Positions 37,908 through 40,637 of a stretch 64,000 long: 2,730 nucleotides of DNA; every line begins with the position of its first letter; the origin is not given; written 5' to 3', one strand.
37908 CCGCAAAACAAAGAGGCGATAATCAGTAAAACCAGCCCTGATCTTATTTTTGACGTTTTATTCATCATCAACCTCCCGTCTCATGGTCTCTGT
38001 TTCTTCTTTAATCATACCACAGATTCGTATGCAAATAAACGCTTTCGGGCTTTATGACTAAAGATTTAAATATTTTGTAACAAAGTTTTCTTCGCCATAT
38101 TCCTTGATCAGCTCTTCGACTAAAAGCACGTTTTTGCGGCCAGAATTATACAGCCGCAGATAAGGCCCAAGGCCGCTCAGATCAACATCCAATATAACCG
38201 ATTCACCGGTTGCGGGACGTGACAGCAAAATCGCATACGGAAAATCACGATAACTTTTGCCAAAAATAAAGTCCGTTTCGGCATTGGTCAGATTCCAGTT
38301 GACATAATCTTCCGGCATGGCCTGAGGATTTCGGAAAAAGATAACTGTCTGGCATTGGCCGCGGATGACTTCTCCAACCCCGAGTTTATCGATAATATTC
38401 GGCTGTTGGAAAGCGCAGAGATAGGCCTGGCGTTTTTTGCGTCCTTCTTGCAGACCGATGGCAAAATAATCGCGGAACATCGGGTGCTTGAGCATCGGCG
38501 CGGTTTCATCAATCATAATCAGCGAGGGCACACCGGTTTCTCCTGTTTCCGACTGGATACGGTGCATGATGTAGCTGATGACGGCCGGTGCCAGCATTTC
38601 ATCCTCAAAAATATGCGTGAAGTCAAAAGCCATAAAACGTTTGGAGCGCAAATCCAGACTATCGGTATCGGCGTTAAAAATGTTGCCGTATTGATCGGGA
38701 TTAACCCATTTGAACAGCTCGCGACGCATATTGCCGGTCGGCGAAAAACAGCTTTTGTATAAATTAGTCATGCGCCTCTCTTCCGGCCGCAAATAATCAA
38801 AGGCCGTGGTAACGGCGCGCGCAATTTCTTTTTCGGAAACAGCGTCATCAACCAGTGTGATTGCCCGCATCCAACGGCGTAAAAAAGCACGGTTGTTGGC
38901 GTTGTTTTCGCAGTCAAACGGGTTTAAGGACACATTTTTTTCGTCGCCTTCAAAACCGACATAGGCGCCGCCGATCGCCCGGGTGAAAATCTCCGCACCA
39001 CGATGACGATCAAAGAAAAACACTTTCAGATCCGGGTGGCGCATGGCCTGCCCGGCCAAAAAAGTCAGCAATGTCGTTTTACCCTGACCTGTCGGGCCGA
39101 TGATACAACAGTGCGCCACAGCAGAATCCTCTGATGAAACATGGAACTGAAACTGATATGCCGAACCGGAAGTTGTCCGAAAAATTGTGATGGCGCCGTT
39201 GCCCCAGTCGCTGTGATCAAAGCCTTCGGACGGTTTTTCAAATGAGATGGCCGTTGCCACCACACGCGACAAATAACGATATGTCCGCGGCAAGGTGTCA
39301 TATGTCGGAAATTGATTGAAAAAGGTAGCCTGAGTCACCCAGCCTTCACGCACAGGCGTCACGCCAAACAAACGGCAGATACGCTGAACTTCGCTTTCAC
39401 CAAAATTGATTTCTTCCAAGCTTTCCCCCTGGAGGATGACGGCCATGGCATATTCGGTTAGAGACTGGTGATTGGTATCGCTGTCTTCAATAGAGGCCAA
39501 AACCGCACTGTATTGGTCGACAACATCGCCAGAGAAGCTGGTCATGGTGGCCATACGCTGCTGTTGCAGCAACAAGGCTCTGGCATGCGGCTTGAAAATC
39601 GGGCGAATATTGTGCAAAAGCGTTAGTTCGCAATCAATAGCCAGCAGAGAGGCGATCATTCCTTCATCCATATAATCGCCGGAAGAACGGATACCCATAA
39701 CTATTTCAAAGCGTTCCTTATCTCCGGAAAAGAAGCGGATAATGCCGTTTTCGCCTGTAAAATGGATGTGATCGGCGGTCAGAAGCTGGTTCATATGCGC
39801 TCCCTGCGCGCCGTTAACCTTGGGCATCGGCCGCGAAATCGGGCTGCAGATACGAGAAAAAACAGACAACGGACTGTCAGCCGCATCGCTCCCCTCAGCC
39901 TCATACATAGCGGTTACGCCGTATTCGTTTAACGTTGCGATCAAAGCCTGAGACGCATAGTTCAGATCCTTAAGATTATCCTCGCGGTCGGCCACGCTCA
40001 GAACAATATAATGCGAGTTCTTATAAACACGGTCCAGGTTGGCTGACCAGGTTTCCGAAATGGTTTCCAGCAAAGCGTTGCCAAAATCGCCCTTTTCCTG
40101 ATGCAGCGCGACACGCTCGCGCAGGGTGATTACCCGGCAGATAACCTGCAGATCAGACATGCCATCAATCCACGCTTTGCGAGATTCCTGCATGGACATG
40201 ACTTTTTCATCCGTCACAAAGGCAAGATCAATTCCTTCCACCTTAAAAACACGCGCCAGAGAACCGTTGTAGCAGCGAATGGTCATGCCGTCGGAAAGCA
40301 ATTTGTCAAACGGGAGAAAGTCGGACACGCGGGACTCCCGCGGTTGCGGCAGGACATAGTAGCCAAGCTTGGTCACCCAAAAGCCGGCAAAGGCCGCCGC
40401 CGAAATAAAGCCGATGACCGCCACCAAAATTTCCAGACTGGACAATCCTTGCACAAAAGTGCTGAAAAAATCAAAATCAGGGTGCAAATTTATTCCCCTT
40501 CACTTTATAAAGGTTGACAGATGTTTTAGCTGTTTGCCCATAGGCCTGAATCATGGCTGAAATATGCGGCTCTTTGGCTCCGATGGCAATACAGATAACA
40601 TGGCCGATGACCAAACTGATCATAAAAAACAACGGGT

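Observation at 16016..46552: A ~30.5-kb single-strand operon encodes a heavily expanded VirB-type T4SS, most of it non-canonical sequence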

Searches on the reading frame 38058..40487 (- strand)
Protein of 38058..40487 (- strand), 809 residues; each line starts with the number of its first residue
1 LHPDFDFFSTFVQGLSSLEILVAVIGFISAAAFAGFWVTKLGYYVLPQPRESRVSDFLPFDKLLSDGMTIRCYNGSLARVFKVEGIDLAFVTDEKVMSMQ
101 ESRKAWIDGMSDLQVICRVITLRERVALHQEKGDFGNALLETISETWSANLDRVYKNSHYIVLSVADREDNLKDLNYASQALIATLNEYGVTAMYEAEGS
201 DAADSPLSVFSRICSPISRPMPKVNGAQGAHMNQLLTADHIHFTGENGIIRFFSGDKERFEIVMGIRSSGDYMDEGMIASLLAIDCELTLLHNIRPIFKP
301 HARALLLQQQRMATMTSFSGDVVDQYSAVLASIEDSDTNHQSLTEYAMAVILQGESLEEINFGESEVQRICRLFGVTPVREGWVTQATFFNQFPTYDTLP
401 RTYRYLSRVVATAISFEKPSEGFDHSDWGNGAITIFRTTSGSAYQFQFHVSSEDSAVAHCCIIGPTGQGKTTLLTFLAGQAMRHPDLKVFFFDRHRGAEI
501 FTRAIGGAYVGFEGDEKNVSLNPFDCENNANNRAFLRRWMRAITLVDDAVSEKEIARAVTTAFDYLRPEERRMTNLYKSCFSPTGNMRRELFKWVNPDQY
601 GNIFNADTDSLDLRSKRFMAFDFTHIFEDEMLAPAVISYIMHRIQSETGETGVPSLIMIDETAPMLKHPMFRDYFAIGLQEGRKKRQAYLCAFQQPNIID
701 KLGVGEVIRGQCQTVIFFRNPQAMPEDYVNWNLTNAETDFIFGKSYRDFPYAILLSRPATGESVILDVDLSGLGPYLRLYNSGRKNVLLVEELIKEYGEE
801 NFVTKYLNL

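Call 5: search_protein_families(library=pfam, max_evalue=0.01, proteins=[window:38058-40487:-])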
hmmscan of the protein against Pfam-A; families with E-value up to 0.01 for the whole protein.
window:38058-40487:- (809 aa): 5 families
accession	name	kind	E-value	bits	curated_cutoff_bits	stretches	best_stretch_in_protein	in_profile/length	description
PF03135.19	CagE_TrbE_VirB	-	2.6e-10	41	21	1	228-396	35-198/204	CagE, TrbE, VirB family, component of type IV transporter system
PF19044.6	P-loop_TraG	-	3.5e-05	23.1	25.8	0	585-674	182-271/413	TraG P-loop domain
PF25199.1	nSTAND_NTPase5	-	0.0002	21.6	34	1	444-496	28-80/145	Novel STAND NTPase 5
PF01935.23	DUF87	-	0.00033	21.3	23.2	1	458-495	24-61/220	Helicase HerA, central domain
PF13401.12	AAA_22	-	0.0049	17.6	27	0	459-555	7-71/130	AAA domain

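Call 10: find_encoding_contigs(protein=window:38058-40487:-, flank=10000, max_places=6)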
Protein window:38058-40487:- (809 aa): 18 contigs read that carry it; 6 places shown.
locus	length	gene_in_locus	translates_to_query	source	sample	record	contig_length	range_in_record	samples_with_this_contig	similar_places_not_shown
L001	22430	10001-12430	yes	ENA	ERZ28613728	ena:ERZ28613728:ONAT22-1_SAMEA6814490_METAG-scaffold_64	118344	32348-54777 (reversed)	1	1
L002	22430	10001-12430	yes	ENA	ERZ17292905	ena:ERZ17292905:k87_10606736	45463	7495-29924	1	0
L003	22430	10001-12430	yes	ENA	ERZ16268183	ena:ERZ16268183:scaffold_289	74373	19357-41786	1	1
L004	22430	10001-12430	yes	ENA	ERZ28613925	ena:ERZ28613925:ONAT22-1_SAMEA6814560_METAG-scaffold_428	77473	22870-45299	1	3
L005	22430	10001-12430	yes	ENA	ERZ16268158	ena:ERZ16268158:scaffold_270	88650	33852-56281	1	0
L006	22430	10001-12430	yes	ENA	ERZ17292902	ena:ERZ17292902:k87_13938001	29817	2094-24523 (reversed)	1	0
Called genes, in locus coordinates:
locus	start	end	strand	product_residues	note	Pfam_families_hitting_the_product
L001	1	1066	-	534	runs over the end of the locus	PF00263:Secretin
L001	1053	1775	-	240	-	PF10671:TcpQ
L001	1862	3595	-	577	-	-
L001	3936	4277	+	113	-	PF04956:TrbC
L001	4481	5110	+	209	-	PF04956:TrbC (faint)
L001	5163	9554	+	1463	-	-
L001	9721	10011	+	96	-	-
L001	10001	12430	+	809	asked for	PF27097:VirB4_TrbE_N (weak), PF03135:CagE_TrbE_VirB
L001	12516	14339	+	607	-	-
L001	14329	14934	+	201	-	-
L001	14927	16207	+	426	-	PF24161:CCDC39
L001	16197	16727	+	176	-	-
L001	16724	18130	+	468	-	-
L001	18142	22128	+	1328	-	-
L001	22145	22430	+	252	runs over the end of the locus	PF04335:VirB8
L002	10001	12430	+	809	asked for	PF27097:VirB4_TrbE_N (weak), PF03135:CagE_TrbE_VirB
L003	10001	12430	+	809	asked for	PF27097:VirB4_TrbE_N (weak), PF03135:CagE_TrbE_VirB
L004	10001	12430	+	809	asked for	PF27097:VirB4_TrbE_N (weak), PF03135:CagE_TrbE_VirB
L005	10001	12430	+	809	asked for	PF27097:VirB4_TrbE_N (weak), PF03135:CagE_TrbE_VirB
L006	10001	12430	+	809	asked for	PF27097:VirB4_TrbE_N (weak), PF03135:CagE_TrbE_VirB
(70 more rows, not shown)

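Call 11: find_homologous_proteins(query=window:38058-40487:-, max_evalue=1e-10)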
Query window:38058-40487:- (809 aa): 778 proteins with E <= 1e-10 among 8000 candidates; the best 120 are listed.
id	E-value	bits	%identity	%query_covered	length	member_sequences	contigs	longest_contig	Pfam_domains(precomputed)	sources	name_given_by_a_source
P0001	0.0e+0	1807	96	100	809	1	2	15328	PF27097.1,PF03135.20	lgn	-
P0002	0.0e+0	1806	96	100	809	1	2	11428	PF27097.1,PF03135.20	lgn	-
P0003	0.0e+0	1804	95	100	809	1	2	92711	PF27097.1,PF03135.20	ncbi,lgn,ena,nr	ncbi:MAG: hypothetical protein KHX55_01360 [Proteobacteria bacterium]|nr:hypothetical protein [Pseud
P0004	0.0e+0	1804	95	100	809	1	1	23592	PF27097.1,PF03135.20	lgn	-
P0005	0.0e+0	1802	95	100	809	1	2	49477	PF27097.1,PF03135.20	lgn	-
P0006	0.0e+0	1802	95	100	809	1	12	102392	PF27097.1,PF03135.20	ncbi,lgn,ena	-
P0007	0.0e+0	1800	95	100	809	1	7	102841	PF27097.1,PF03135.20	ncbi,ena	-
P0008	0.0e+0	1800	95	100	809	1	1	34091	PF27097.1,PF03135.20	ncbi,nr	ncbi:MAG: hypothetical protein IJ482_00680 [Alphaproteobacteria bacterium]|nr:hypothetical protein [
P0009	0.0e+0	1799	95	100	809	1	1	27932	PF27097.1,PF03135.20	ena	-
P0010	0.0e+0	1799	95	100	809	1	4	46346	PF27097.1,PF03135.20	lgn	-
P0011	0.0e+0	1798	95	100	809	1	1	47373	PF27097.1,PF03135.20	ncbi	-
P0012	0.0e+0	1798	95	100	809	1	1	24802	PF27097.1,PF03135.20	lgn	-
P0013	0.0e+0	1797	95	100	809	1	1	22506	PF27097.1,PF03135.20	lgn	-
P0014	0.0e+0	1796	95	100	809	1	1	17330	PF27097.1,PF03135.20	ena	-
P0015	0.0e+0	1790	95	100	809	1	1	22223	PF27097.1,PF03135.20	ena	-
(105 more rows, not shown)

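Call 12: find_related_loci(query=window:38058-40487:-, collection=genome_contigs, flank=10000)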
Query window:38058-40487:- (809 aa) in genome_contigs; peptide patterns used: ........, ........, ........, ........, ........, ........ (x = any residue, [..] = any of these).
74 stretches matched a pattern; 71 encode a relative of the query (tblastn E <= 1e-3); 68 distinct loci.
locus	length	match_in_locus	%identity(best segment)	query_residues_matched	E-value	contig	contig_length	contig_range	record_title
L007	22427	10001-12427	95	1-809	0e+0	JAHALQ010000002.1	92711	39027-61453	MAG: Proteobacteria bacterium isolate L3_072_000M1_dasL3_072_000M1_concoct_80 L3_072_000M1_scaffold_121, whole genome sh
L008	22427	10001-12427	95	1-809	0e+0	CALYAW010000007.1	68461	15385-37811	MAG: uncultured Alphaproteobacteria bacterium isolate BRZ_DM__bin108 genome assembly, contig: BRZ_DM__NODE_631_length_68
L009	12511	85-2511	95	1-809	0e+0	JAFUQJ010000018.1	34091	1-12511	MAG: Alphaproteobacteria bacterium isolate RGIG4730 Roe_deer_Rectum.Co__c179762, whole genome shotgun sequence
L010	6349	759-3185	94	1-809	0e+0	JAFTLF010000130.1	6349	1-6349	MAG: Alphaproteobacteria bacterium isolate RGIG3920 Roe_deer_Cecum-3__c595498, whole genome shotgun sequence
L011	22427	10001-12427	90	1-809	0e+0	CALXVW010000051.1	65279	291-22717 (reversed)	MAG: uncultured Alphaproteobacteria bacterium isolate E40__bin9 genome assembly, contig: E40__k127_3051051, whole genome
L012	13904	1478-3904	90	1-809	0e+0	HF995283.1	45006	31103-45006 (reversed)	Proteobacteria bacterium CAG:495 genomic scaffold, scf64, whole genome shotgun sequence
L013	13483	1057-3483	90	1-809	0e+0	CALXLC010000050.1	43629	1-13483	MAG: uncultured Alphaproteobacteria bacterium isolate E27__bin196 genome assembly, contig: E27__k127_1115690, whole geno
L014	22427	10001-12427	89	1-809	0e+0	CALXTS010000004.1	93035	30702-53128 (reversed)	MAG: uncultured Alphaproteobacteria bacterium isolate BRZ_SL__bin119 genome assembly, contig: BRZ_SL__NODE_263_length_93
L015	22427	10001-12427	89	1-809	0e+0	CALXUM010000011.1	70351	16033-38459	MAG: uncultured Alphaproteobacteria bacterium isolate BRZ_CT__bin98 genome assembly, contig: BRZ_CT__NODE_657_length_703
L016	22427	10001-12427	87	1-809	0e+0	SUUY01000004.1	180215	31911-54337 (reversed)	MAG: Alphaproteobacteria bacterium isolate SIG58 NODE_1372_length_180215_cov_11.433621, whole genome shotgun sequence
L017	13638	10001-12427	86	1-809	0e+0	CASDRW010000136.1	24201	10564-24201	uncultured proteobacterium isolate SI.B40.metabat-bins.148 genome assembly, contig: SI.B40.metabat-bins.148.fa_k141_4179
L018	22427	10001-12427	86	1-809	0e+0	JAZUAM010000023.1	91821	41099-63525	MAG: Alphaproteobacteria bacterium isolate T1900045320_YK20190009.MAGScoT_cleanbin_000005 SGB_6346_k141_1492830, whole g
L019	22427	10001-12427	86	1-809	0e+0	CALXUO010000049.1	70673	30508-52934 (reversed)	MAG: uncultured Alphaproteobacteria bacterium isolate E20__bin257 genome assembly, contig: E20__k127_2725545, whole geno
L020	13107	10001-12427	86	1-809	0e+0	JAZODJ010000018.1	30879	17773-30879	MAG: Alphaproteobacteria bacterium isolate T1900044752_TS20190418.MAGScoT_cleanbin_000002 SGB_2243_k141_150846, whole ge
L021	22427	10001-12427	85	1-809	0e+0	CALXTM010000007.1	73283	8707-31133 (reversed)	MAG: uncultured Alphaproteobacteria bacterium isolate BRZ_DP__bin105 genome assembly, contig: BRZ_DP__NODE_505_length_73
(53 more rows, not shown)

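Call 20: search_solved_structures(query=window:38058-40487:-, max_evalue=0.001)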
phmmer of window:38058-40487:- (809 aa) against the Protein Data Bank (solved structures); distinct sequences matched with E-value up to 0.001: 3.
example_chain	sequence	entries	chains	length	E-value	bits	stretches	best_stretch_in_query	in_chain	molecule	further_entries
7o41_A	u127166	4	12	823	9.7e-44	152.9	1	172-744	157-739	TrwK protein | Type IV secretion system protein virB4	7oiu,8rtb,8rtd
7o43_A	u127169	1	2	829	9.9e-44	152.9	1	172-744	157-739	TrwK protein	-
7o42_A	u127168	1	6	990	1.8e-43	152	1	172-744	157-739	TrwK protein,Protein hcp1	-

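Call 34: search_dna_similar(query=window:38058-40487:-, collection=plasmids, mode=protein, max_rows=25)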
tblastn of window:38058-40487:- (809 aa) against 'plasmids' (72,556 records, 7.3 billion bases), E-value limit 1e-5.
The search stops at 5000 records and this limit was reached: more records match than are counted here, and every count below describes the 5000 best-scoring records only.
Records with a match: at least 5000; places in all: 5319; records where one place covers at least 80% of the query: 1639.
Best place of each record, by identity: <60% 5000.
By first word of the organism name: Escherichia 1395; Klebsiella 815; Salmonella 281; Enterobacter 241; Campylobacter 239; Agrobacterium 237; Rhizobium 223; Citrobacter 159; Xanthomonas 123; Sinorhizobium 121; and 186 more.
By predicted mobility (MOB-suite, as given by PLSDB): conjugative 4172; non-mobilizable 561; mobilizable 267.
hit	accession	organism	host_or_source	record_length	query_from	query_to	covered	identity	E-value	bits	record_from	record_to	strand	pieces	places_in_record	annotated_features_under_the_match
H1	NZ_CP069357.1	Microvirga sp. VF16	Vachellia farnesiana,Cell culture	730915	47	808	94%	38.9%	6e-176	569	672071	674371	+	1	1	hypothetical protein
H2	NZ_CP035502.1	Sphingosinicella sp. BN140058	Cell culture,soil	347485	38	806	95%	36.1%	1e-145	481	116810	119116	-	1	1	hypothetical protein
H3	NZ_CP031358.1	Erythrobacter aureus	marine sediment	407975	38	807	95%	35.3%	2e-149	492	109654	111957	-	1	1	VirB4 family type IV secretion system protein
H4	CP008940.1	Candidatus Paracaedimonas acanthamoebae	Acanthamoeba polyphaga HN-3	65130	40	808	95%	30.0%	3e-109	375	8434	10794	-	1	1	hypothetical protein (x2)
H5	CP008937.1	Candidatus Paracaedimonas acanthamoebae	Acanthamoeba polyphaga HN-3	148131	40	808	95%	30.0%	3e-109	375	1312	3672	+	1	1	hypothetical protein (x2)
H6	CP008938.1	Candidatus Paracaedimonas acanthamoebae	Acanthamoeba polyphaga HN-3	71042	40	808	95%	28.9%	7e-107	368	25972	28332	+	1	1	hypothetical protein (x2)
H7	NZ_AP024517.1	Nitrosospira sp. NRS527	Oryza sativa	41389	45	807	94%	27.0%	2e-68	254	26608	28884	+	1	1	hypothetical protein | type IV secretion system protein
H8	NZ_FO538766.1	Magnetospira sp. QH-2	-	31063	56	802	92%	27.5%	8e-76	276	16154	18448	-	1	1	hypothetical protein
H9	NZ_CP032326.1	Azospirillum argentinense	soil sample,Agricultural field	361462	38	774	91%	27.0%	5e-69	256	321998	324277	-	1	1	hypothetical protein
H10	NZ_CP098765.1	Sphingomonas aerolata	cloud water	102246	50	800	93%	26.2%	8e-50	198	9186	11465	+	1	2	VirB4 family type IV secretion/conjugal transfer ATPase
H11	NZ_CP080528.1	Mesorhizobium sp. AR07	Oxytropis sp.,Cell culture,root nodule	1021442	50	803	93%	26.1%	3e-46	187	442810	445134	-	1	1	record has no annotation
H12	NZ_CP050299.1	Mesorhizobium huakuii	Oxytropis kamtschatica,cell ...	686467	50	803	93%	26.1%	3e-46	187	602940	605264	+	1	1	VirB4 family type IV secretion system protein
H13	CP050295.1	Mesorhizobium loti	Oxytropis kamtschatica,cell ...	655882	50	803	93%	26.1%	5e-46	186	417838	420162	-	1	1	VirB4 family type IV secretion/conjugal transfer ATPase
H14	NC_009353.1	Magnetospirillum gryphiswaldense MSR-1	from the mud of the eutrophic river Ryck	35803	58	800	92%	26.4%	6e-52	204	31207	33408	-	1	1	VirB4 family type IV secretion system protein | hypothetical protein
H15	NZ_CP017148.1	Bosea vaviloviae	Vavilovia formosa,cell culture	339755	50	800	93%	26.1%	1e-44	182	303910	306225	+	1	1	VirB4 family type IV secretion system protein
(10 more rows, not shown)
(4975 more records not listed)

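Call 35: get_annotated_region(hit=H1, flank=20000)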
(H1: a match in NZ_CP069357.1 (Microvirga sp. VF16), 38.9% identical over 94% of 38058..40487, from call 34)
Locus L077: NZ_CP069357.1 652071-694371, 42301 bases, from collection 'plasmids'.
description: Microvirga sp. VF16 plasmid pMVF16-3, complete sequence
organism: Microvirga sp. VF16 (NCBI taxid 2807101)
taxonomy: Bacteria; Pseudomonadota; Alphaproteobacteria; Hyphomicrobiales; Methylobacteriaceae; Microvirga; Microvirga sp. VF16
host: -; source: Vachellia farnesiana,Cell culture; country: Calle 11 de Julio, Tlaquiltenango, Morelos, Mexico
typing (MOB-suite, as given by PLSDB): non-mobilizable
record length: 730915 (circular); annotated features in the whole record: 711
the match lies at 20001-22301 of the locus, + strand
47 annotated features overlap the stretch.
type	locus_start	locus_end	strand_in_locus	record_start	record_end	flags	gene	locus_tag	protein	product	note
CDS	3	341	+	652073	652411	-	-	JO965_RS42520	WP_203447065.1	hypothetical protein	-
CDS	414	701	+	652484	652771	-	-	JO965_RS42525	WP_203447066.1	hypothetical protein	-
CDS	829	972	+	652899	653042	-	-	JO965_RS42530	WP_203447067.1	hypothetical protein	-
CDS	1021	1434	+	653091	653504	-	-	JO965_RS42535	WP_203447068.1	BA14K family protein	-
CDS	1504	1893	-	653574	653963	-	-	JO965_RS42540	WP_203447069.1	hypothetical protein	-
CDS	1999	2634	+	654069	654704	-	-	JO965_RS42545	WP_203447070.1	hypothetical protein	-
CDS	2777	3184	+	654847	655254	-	-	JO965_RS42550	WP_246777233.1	BA14K family protein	-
CDS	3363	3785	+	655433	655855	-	-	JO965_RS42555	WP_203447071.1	hypothetical protein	-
CDS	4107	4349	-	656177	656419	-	-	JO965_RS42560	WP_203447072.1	hypothetical protein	-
CDS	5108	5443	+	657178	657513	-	-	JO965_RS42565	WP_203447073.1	hypothetical protein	-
CDS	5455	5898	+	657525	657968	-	-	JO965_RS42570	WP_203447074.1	hypothetical protein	-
CDS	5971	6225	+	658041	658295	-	-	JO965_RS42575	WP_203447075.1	hypothetical protein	-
CDS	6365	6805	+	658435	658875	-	-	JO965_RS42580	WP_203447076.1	hypothetical protein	-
CDS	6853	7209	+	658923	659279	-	-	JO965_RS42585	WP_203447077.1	hypothetical protein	-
CDS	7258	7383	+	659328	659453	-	-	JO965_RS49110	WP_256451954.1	hypothetical protein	-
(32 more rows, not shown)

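Call 36: get_annotated_region(hit=H3, flank=20000)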
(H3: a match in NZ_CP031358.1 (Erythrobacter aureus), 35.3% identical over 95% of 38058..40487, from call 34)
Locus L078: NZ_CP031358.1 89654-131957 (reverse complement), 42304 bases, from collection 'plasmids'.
description: Erythrobacter aureus strain YH-07 plasmid unnamed, complete sequence
organism: Erythrobacter aureus (NCBI taxid 2182384)
taxonomy: Bacteria; Pseudomonadota; Alphaproteobacteria; Sphingomonadales; Erythrobacteraceae; Erythrobacter; Erythrobacter aureus
host: -; source: marine sediment; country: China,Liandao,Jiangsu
typing (MOB-suite, as given by PLSDB): non-mobilizable
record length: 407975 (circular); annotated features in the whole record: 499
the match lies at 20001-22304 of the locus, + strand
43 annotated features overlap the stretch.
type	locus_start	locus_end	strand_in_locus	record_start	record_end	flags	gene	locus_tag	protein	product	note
CDS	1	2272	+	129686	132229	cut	-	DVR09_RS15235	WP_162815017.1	RNA ligase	-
CDS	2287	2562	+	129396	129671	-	-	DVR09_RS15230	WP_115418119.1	hypothetical protein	-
CDS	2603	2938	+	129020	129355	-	-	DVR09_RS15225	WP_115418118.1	hypothetical protein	-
CDS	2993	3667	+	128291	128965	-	-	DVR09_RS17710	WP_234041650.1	hypothetical protein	-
CDS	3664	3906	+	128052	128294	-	-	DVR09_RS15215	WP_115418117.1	hypothetical protein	-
CDS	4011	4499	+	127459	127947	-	-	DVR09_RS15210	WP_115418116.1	hypothetical protein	-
CDS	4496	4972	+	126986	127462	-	-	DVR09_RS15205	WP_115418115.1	hypothetical protein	-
CDS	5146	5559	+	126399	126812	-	-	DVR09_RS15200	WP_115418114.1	hypothetical protein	-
CDS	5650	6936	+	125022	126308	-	-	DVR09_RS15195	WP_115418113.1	hypothetical protein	-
CDS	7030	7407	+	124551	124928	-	-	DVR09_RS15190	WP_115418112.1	hypothetical protein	-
CDS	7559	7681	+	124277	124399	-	-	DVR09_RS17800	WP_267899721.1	hypothetical protein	-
CDS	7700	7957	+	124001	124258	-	-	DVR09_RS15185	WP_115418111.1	hypothetical protein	-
CDS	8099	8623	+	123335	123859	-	-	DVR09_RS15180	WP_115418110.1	hypothetical protein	-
CDS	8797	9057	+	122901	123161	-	-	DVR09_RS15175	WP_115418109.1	hypothetical protein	-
CDS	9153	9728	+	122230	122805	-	-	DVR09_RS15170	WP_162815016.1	hypothetical protein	-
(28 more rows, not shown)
